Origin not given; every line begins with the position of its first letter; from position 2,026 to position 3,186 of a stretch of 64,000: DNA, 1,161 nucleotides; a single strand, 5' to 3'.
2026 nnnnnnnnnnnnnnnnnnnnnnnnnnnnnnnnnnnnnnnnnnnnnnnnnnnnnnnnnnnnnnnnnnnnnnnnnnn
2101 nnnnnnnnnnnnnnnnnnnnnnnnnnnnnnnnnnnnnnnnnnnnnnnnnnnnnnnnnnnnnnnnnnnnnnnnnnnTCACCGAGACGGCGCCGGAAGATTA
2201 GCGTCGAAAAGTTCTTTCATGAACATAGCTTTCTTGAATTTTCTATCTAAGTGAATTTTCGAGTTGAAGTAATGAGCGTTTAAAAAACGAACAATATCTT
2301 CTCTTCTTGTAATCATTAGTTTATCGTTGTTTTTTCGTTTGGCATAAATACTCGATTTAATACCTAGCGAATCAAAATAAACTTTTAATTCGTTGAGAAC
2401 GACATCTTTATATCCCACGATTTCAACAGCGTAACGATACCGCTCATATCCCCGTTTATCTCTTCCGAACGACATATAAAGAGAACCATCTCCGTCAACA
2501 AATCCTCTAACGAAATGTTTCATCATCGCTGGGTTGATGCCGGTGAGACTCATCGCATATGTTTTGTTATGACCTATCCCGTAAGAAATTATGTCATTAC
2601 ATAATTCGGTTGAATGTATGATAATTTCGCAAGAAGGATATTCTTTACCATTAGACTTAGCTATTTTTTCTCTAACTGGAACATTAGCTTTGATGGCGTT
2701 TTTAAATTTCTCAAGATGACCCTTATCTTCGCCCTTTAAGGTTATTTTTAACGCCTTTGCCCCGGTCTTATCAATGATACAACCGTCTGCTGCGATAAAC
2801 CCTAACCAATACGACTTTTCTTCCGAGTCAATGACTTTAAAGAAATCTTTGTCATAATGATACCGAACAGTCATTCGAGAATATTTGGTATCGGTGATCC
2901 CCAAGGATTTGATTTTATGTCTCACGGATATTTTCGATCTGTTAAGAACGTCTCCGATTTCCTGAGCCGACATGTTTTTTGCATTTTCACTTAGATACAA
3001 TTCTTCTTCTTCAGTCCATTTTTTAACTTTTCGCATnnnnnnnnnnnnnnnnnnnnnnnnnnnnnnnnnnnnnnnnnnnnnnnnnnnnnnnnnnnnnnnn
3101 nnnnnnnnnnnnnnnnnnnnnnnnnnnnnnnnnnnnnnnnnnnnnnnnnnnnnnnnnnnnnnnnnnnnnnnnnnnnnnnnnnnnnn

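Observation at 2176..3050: Homing endonuclease with two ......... motifs and a sigma-like HTH, starting 14 nt into intron 2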

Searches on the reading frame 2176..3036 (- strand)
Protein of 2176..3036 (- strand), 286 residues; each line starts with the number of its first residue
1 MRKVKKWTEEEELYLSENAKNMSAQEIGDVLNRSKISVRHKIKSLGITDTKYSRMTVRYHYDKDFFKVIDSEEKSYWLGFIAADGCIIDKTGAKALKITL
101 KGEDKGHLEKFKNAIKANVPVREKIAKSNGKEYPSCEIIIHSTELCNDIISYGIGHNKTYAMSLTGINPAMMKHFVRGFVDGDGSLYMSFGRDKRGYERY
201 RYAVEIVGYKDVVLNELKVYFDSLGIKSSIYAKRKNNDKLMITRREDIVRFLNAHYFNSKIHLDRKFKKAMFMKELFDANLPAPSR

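Call 4: search_protein_families(library=pfam, proteins=[window:2176-3036:-], max_evalue=1)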
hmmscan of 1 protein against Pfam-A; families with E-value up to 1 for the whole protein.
window:2176-3036:- (286 aa): 6 families
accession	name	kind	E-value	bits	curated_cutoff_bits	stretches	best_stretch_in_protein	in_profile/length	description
PF14528.11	LAGLIDADG_3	-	1.2e-12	48.3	22.5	2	174-253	5-79/82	LAGLIDADG-like domain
PF00961.24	LAGLIDADG_1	-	3.7e-07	31.4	23.1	2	178-255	3-85/102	LAGLIDADG endonuclease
PF14527.11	LAGLIDADG_WhiA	-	0.00041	20.9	23.2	1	199-254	19-73/93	WhiA LAGLIDADG-like domain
PF00942.24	CBM_3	-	0.014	16.2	22.4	1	33-83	12-58/83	Cellulose binding domain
PF08279.18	HTH_11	-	0.07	13.5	25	1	15-45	9-39/55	HTH domain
PF18436.6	HECW1_helix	-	0.23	12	25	0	192-209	45-62/67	Helical box domain of E3 ubiquitin-protein ligase HECW1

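Call 6: search_dna_similar(query=window:2176-3036:-, collection=phages, mode=protein, max_rows=30)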
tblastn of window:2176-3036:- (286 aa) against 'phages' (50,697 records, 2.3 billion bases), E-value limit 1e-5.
Records with a match: 162; places in all: 167; records where one place covers at least 80% of the query: 109.
Best place of each record, by identity: <60% 162.
By first word of the organism name: Staphylococcus 91; Flavobacterium 22; Bacillus 12; uncultured 8; Prevotella 4; Proteus 3; Brevibacillus 3; Mammaliicoccus 2; Alicyclobacillus 2; Providencia 2; and 9 more.
By host as written in the record: Staphylococcus aureus 43; - 16; Flavobacterium psychrophilum 950106-1/1 8; Bacillus subtilis 7; Staphylococcus sp. 7; Staphylococcus carnosus TM300 5; Staphylococcus aureus ATCC 25923 4; Staphylococcus aureus (phage propagation strain 47) 4; and 47 more.
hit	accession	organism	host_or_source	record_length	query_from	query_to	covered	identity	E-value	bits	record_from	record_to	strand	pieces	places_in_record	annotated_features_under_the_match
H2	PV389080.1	Mammaliicoccus phage phi127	Mammaliicoccus sciuri Dog127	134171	6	270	93%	31.4%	8e-29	121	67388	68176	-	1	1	endonuclease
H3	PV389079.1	Mammaliicoccus phage phi116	Mammaliicoccus sciuri Dog116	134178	6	270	93%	31.4%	8e-29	121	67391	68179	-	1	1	endonuclease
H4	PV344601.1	Staphylococcus phage RQ1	Staphylococcus saprophyticus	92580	6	277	95%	30.1%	7e-18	89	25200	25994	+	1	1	endonuclease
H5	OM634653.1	Bacillus phage vB_BsuS_PJN02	Bacillus subtilis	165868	42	268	79%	35.0%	1e-21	127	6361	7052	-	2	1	endonuclease | mobile intron protein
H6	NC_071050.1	Bacillus phage vB_BsuS_PJN02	Bacillus subtilis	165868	42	268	79%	35.0%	1e-21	127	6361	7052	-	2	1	endonuclease | mobile intron protein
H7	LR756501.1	uncultured phage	metagenomic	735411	20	267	87%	31.0%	7e-21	98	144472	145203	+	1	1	record has no annotation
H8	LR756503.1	uncultured phage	metagenomic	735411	20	267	87%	31.0%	7e-21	98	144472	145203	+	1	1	record has no annotation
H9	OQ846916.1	Alicyclobacillus phage KKP_3916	Alicyclobacillus acidoterrestris strain ...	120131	18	269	88%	30.3%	2e-30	125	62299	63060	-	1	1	hypothetical protein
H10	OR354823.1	Staphylococcus phage Alsa_4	Staphylococcus sp.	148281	3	268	93%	28.6%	2e-15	82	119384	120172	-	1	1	endonuclease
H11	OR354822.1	Staphylococcus phage Alsa_3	Staphylococcus sp.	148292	3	268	93%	28.6%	2e-15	82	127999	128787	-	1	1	endonuclease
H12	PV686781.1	Alicyclobacillus phage MMB025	Alicyclobacillus acidoterrestris MMB007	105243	21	284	92%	28.5%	2e-16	85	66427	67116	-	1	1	endonuclease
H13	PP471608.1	Staphylococcus phage LJLAME001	Staphylococcus sp.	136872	5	270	93%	28.2%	1e-18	91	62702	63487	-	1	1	endonuclease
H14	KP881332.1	Staphylococcus phage Stau2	Staphylococcus aureus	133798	5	270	93%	27.8%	3e-18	90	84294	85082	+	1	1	endonuclease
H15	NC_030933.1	Staphylococcus phage Stau2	Staphylococcus aureus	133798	5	270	93%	27.8%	3e-18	90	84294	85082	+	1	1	endonuclease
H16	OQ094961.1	Staphylococcus phage SSP49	Staphylococcus aureus ATCC 13301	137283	5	270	93%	27.8%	4e-18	90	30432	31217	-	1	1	hypothetical protein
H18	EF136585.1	Staphylococcus phage 812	Staphylococcus aureus CCM 4028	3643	5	270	93%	27.8%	4e-18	90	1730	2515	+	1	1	putative recombinase | intron-encoded putative endonuclease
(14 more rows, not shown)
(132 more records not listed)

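Call 18: find_homologous_proteins(query=window:2176-3036:-)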
Query window:2176-3036:- (286 aa): 1592 proteins with E <= 0.001 among 2399 candidates; the best 120 are listed.
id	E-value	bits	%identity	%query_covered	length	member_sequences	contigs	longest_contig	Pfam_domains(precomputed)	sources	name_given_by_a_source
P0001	1.5e-187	640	100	100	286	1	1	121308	PF00961.25,PF14528.12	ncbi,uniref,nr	ncbi:hypothetical protein EVJ32_04515 [Exiguobacterium sp. SH5S4]|uniref:LAGLIDADG family homing end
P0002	1.2e-78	282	51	99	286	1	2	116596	PF14528.12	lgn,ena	-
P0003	6.7e-77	277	49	97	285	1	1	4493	PF00961.25,PF14528.12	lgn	-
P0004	8.0e-72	260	48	94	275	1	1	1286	PF14528.12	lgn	-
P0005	5.5e-70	254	47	98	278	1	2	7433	PF00961.25,PF14528.12,PF14527.12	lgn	-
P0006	2.3e-47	180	36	93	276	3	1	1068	PF00961.25,PF14528.12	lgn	-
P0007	1.0e-42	165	38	97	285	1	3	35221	PF14528.12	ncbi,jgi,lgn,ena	-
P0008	6.8e-41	159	37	77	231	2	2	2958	PF00961.25,PF14528.12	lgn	-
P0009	1.6e-40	157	40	76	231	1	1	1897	PF14528.12,PF14527.12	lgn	-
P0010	8.4e-40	155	39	78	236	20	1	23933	PF00961.25,PF14528.12,PF14527.12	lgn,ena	-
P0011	1.5e-39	154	38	93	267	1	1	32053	PF00961.25,PF14528.12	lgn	-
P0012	1.9e-39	154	38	78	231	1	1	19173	PF00961.25,PF14528.12,PF14527.12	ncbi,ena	-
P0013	4.3e-39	153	37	75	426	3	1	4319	PF00961.25,PF03354.22,PF03237.22,PF14528.12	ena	-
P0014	6.3e-39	152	35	94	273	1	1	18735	PF14528.12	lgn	-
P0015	1.2e-38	151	39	76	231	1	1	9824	PF00961.25,PF14528.12,PF14527.12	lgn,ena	-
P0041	2.3e-34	137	37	74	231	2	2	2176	PF00961.25,PF14528.12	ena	-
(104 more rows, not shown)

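Call 20: find_encoding_contigs(protein=P0002, flank=4000, max_places=3)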
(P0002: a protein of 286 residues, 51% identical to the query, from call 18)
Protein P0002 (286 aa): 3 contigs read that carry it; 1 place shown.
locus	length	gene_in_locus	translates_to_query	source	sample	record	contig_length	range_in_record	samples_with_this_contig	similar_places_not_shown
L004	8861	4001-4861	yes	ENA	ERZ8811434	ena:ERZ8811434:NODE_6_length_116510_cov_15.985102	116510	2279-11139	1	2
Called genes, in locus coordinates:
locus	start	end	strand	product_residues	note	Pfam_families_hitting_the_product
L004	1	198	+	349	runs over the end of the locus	-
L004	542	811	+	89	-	PF00216:Bac_DNA_binding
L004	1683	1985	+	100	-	-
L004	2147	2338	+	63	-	-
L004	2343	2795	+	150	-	-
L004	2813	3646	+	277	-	PF27269:YonG_N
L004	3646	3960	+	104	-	-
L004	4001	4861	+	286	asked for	PF14528:LAGLIDADG_3 (faint)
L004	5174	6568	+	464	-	-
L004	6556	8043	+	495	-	-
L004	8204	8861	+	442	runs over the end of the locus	PF27290:YonD_N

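Call 21: find_encoding_contigs(protein=P0013, flank=4000, max_places=3)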
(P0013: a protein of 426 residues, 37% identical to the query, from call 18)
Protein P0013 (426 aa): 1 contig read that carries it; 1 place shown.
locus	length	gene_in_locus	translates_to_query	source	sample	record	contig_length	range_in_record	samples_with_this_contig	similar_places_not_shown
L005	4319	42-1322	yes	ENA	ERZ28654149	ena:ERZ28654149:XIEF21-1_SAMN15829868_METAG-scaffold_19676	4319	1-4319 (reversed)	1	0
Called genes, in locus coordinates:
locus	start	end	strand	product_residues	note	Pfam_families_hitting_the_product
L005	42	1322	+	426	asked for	PF03237:Terminase_6N (weak), PF03354:TerL_ATPase (weak), PF00961:LAGLIDADG_1 (faint), PF14528:LAGLIDADG_3 (weak)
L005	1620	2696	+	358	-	-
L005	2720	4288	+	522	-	-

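Call 26: search_solved_structures(query=A3, max_evalue=1, show_alignments=2)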
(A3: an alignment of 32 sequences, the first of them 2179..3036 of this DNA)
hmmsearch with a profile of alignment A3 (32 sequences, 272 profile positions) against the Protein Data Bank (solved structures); distinct sequences matched with E-value up to 1: 53.
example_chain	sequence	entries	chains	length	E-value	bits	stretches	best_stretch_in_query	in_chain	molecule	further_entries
2dch_X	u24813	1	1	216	1.9e-10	43.7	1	73-236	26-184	putative homing endonuclease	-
1p8k_Z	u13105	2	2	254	4e-08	36.1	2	92-269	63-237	Intron-encoded endonuclease I-AniI | LAGLIDADG endonuclease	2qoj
3uvf_A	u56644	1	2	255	8.3e-08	35.1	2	95-249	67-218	Intron-encoded DNA endonuclease I-HjeMI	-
3eh8_A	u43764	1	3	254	4.6e-07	32.6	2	164-269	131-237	Intron-encoded DNA endonuclease I-AniI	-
2ab5_A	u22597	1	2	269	2e-06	30.5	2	171-251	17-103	mRNA maturase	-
3fd2_A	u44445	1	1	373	9.5e-06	28.3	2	171-206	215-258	Site-specific DNA endonuclease I-MsoI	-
3hyi_A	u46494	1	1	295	0.00017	24.2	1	127-248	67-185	Protein DUF199/WhiA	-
2lvs_A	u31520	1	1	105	0.00033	23.3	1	4-47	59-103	Putative uncharacterized protein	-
1mow_A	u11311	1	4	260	0.0004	23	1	72-198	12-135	chimera of homing endonuclease I-DmoI and DNA endonuclease I-CreI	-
3mx9_A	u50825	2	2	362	0.00063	22.3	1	173-207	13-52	Protein scV3V2(G19S) | scV3V2(G19S)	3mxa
5esp_A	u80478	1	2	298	0.00099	21.7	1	164-217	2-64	I-PanMI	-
5akm_A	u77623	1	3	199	0.0017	20.9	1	72-147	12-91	HOMING ENDONUCLEASE I-DMOI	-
1b24_A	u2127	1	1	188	0.0025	20.4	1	172-243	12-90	Homing endonuclease I-DmoI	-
4un7_G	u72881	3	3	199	0.003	20.1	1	172-243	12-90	HOMING ENDONUCLEASE I-DMOI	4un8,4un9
2vs7_A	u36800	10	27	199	0.0031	20.1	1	172-243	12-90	HOMING ENDONUCLEASE I-DMOI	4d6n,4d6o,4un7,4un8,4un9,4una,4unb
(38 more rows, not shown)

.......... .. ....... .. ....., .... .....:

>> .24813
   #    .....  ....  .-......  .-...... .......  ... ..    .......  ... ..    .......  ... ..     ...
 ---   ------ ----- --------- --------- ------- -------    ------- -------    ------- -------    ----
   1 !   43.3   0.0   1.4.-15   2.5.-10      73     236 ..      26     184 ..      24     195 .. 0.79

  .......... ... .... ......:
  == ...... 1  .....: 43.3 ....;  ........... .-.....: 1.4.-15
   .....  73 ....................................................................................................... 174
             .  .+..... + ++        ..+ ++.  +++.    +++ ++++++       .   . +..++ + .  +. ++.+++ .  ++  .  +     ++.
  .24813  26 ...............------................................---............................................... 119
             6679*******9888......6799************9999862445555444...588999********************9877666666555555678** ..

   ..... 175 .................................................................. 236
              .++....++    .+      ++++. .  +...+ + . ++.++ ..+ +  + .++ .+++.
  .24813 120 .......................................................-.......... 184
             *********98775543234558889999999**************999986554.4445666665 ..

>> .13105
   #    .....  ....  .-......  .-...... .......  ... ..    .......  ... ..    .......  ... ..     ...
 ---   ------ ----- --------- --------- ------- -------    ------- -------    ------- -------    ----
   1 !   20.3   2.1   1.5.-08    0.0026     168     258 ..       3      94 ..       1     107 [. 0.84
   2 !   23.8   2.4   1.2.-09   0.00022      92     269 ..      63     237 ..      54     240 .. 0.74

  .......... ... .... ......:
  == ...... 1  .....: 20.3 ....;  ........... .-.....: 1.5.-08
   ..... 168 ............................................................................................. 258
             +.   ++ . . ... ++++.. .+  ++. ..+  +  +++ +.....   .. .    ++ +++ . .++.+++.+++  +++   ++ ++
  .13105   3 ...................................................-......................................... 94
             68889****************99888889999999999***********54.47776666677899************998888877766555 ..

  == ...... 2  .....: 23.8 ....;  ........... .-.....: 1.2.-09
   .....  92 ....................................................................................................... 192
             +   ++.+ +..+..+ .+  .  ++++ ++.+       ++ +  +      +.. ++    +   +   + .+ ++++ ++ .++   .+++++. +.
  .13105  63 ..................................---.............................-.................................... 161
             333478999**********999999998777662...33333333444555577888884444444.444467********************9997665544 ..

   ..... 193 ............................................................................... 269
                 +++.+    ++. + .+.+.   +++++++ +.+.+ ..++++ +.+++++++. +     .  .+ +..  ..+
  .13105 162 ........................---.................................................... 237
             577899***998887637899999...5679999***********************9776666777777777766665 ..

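Call 32: predict_structure(alignment_id=A3)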
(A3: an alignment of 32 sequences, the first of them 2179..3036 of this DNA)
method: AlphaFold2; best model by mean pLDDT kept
length: 286 residues; sequences in the alignment: 32
mean_pLDDT: 92.7   pTM: 0.81
mean pLDDT of the five models: 92.7, 91.5, 91.3, 90.5, 90.2
residues with pLDDT >= 90: 231; 70-90: 39; 50-70: 15; < 50: 1
segments of 3 or more residues with pLDDT < 50: none
pLDDT, mean of each block of 10 residues (from residue 1): 85 96 95 95 91 70 98 98 96 96 98 98 96 98 97 88 91 98 95 88 90 92 98 90 97 97 98 92 56
secondary structure, 60 per line:
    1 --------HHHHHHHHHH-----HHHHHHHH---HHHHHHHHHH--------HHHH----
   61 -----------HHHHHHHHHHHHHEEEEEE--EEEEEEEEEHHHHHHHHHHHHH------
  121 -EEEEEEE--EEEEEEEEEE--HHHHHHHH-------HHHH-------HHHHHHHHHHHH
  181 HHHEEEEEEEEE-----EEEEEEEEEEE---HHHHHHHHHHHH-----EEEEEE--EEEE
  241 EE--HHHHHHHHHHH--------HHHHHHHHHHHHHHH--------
elements in order: H9-18 H24-31 H35-44 H53-56 H72-84 E85-90 E93-101 H102-114 E122-128 E131-140 H143-150 H158-161 H169-183 E184-192 E198-208 H212-223 E229-234 E237-242 H245-255 H264-278

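Call 36: fold_search(model_id=the predicted structure, library=pdb)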
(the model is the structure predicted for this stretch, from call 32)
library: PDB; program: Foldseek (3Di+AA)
matches with E <= 10: 1090; with E <= 0.001: 137
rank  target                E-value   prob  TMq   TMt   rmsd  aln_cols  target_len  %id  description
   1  3eh8_A                3.5e-10  1.00  0.55  0.61   5.8       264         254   16  Crystal structure of Y2 I-AniI variant (F13Y/S111Y)/DNA complex with calcium (released 2009-01-13)
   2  5t2n_A                4.4e-10  1.00  0.45  0.44  10.6       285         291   15  Engineered variant of I-OnuI meganuclease targeting the Anopheles AGAP007280 gene; harbors 38 point mutations relative (released 2017-05-03)
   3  7rcg_A                5.2e-10  1.00  0.46  0.45  10.4       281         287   16  I-OnuI_e-hPD1-f final stage reengineered variant of I-OnuI (released 2022-06-29)
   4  6bcn_C                6.2e-10  1.00  0.46  0.45   9.8       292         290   14  I-LtrI E184D bound to cognate substrate (pre-cleavage complex) (released 2018-10-24)
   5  11qf_B                6.5e-10  1.00  0.45  0.43   9.4       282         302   14  I-PnoMI with solubilizing mutations (released 2026-03-25)
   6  6bcn_A                6.9e-10  1.00  0.46  0.45   9.9       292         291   14  I-LtrI E184D bound to cognate substrate (pre-cleavage complex) (released 2018-10-24)
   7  7rcd_A                7.3e-10  1.00  0.48  0.47  10.9       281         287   15  Second stage reengineered variant of I-OnuI targeting human PD1 gene with activity enhancing substitutions (released 2022-06-29)
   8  11qf_A                7.7e-10  1.00  0.47  0.45   9.7       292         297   13  I-PnoMI with solubilizing mutations (released 2026-03-25)
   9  4z20_D                8.1e-10  1.00  0.48  0.48   9.3       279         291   15  Crystal Structure of Meganuclease I-SmaMI Bound to Uncleaveable DNA with a TTGT Central Four (released 2016-03-30)
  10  4lox_A                8.6e-10  1.00  0.48  0.46   9.4       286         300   16  Crystal structure of the I-SmaMI LAGLIDADG homing endonuclease bound to cleaved DNA (released 2014-09-24)
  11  6bd0_A                9.6e-10  1.00  0.46  0.44   9.5       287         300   16  I-OnuI K227Y, D236A bound to cognate substrate (pre-cleavage complex) (released 2018-10-24)
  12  6bdb_A                1.0e-09  1.00  0.45  0.44  10.4       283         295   16  I-OnuI K227Y, D236A bound to A3G substrate (pre-cleavage complex) (released 2018-10-24)
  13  7rcf_A                1.1e-09  1.00  0.46  0.46  10.4       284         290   16  Fourth stage reengineered variant of I-OnuI with stability enhancing substitutions (released 2022-06-29)
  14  4yis_A                1.1e-09  1.00  0.46  0.45   9.8       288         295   15  Crystal Structure of LAGLIDADG Meganuclease I-CpaMI Bound to Uncleaved DNA (released 2016-03-23)
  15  5t8d_A                1.1e-09  1.00  0.46  0.45   8.1       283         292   16  Engineered variant of I-OnuI meganuclease targeting the HIV integrase gene; harbors 47 point mutations relative to wil (released 2017-05-03)
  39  2dch                  2.8e-09  1.00  0.51  0.69   3.9       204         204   20  Crystal structure of archaeal intron-encoded homing endonuclease I-Tsp061I (released 2006-07-06)
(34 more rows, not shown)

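Call 37: search_protein_families(library=pfam, alignment_id=A3, max_evalue=0.1)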
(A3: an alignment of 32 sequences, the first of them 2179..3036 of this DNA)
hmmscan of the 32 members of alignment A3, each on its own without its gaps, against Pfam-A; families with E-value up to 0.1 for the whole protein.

A. member 1, window:2179-3036:- (286 aa): 5 families
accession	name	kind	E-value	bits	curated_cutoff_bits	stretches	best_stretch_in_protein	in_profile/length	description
PF14528.11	LAGLIDADG_3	-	1.2e-12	48.3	22.5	2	174-253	5-79/82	LAGLIDADG-like domain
PF00961.24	LAGLIDADG_1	-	3.7e-07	31.4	23.1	1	178-255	3-85/102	LAGLIDADG endonuclease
PF14527.11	LAGLIDADG_WhiA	-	0.00041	20.9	23.2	1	199-254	19-73/93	WhiA LAGLIDADG-like domain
PF00942.24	CBM_3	-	0.014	16.2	22.4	1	33-83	12-58/83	Cellulose binding domain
PF08279.18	HTH_11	-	0.07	13.5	25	0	15-45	9-39/55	HTH domain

B. families by the number of members that match (of 32 scanned): 52 families (the first 25 are shown)
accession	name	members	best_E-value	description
PF14528.11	LAGLIDADG_3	32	4.7e-19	LAGLIDADG-like domain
PF00961.24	LAGLIDADG_1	27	3.5e-09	LAGLIDADG endonuclease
PF14527.11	LAGLIDADG_WhiA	17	5.1e-07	WhiA LAGLIDADG-like domain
PF07750.17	GcrA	6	0.0056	GcrA cell cycle regulator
PF13384.12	HTH_23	5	0.00033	Homeodomain-like domain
PF05204.19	Hom_end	4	5e-05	Homing endonuclease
PF02796.21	HTH_7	4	0.0004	Helix-turn-helix domain of resolvase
PF13412.12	HTH_24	4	0.0019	Winged helix-turn-helix DNA-binding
PF08281.18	Sigma70_r4_2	4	0.0025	Sigma-70, region 4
PF15978.11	TnsD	3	0.00014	Tn7-like transposition protein D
PF13936.12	HTH_38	3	0.00017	Helix-turn-helix domain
PF13518.12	HTH_28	3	0.0018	Helix-turn-helix domain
PF08279.18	HTH_11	3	0.027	HTH domain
PF01527.26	HTH_Tnp_1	2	0.00035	Transposase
PF13411.12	MerR_1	2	0.0012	MerR HTH family regulatory protein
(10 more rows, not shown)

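Call 48: get_annotated_region(hit=H18, flank=1800)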
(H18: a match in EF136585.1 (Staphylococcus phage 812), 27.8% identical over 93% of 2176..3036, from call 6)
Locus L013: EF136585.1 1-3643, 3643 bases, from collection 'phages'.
description: Staphylococcus phage 812 strain phi812b hypothetical protein gene, partial cds; and putative recombinase and intron-encoded putative endonuclease genes, complete cds.
organism: Staphylococcus phage 812 (NCBI taxid 307898)
taxonomy: Viruses; Duplodnaviria; Heunggongvirae; Uroviricota; Caudoviricetes; Herelleviridae; Twortvirinae; Kayvirus
host: Staphylococcus aureus CCM 4028; source: -; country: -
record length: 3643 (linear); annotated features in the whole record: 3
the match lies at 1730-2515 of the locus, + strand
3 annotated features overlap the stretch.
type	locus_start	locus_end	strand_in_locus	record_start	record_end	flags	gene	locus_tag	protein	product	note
CDS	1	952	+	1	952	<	-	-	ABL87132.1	hypothetical protein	ORF28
CDS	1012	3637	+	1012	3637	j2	-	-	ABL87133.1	putative recombinase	RecA812; similar to recA; PF00154; DNA dependent ATPAse involved in DNA repair systems; catalyzes ATP-dependent DNA ...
CDS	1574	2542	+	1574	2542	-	-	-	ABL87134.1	intron-encoded putative endonuclease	I-812II; PS50819; intein DOD homing endonuclease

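Call 49: get_annotated_region(hit=H5, flank=1500)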
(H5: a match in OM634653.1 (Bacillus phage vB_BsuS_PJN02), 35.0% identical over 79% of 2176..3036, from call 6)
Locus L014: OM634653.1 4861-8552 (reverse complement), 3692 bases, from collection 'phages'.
description: Bacillus phage vB_BsuS_PJN02, complete genome.
organism: Bacillus phage vB_BsuS_PJN02 (NCBI taxid 2920374)
taxonomy: Viruses; Duplodnaviria; Heunggongvirae; Uroviricota; Caudoviricetes; Zhangjivirus; Zhangjivirus PJN02
host: Bacillus subtilis; source: waste water; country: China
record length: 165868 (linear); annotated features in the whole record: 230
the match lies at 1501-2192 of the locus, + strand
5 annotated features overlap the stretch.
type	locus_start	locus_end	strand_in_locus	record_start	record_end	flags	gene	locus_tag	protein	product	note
CDS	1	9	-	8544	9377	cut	-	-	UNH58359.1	ParM-like protein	-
CDS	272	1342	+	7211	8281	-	-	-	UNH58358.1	RecD-like DNA helicase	-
CDS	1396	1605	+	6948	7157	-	-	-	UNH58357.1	mobile intron protein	-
CDS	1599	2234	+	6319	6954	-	-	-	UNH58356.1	endonuclease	-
CDS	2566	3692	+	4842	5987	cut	-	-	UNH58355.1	RecD-like DNA helicase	-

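Call 65: find_encoding_contigs(protein=P0003, flank=3000, max_places=2)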
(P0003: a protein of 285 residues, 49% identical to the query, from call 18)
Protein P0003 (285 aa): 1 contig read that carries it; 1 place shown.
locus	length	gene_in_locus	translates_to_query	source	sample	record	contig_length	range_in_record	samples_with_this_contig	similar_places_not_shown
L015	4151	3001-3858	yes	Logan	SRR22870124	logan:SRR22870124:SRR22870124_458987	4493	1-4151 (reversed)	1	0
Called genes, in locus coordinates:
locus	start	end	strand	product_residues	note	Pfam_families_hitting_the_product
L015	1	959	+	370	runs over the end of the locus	PF09992:NAGPA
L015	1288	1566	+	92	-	-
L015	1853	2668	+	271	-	PF27269:YonG_N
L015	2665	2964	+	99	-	-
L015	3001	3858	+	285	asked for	PF00961:LAGLIDADG_1 (faint), PF14528:LAGLIDADG_3 (faint)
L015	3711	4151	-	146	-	?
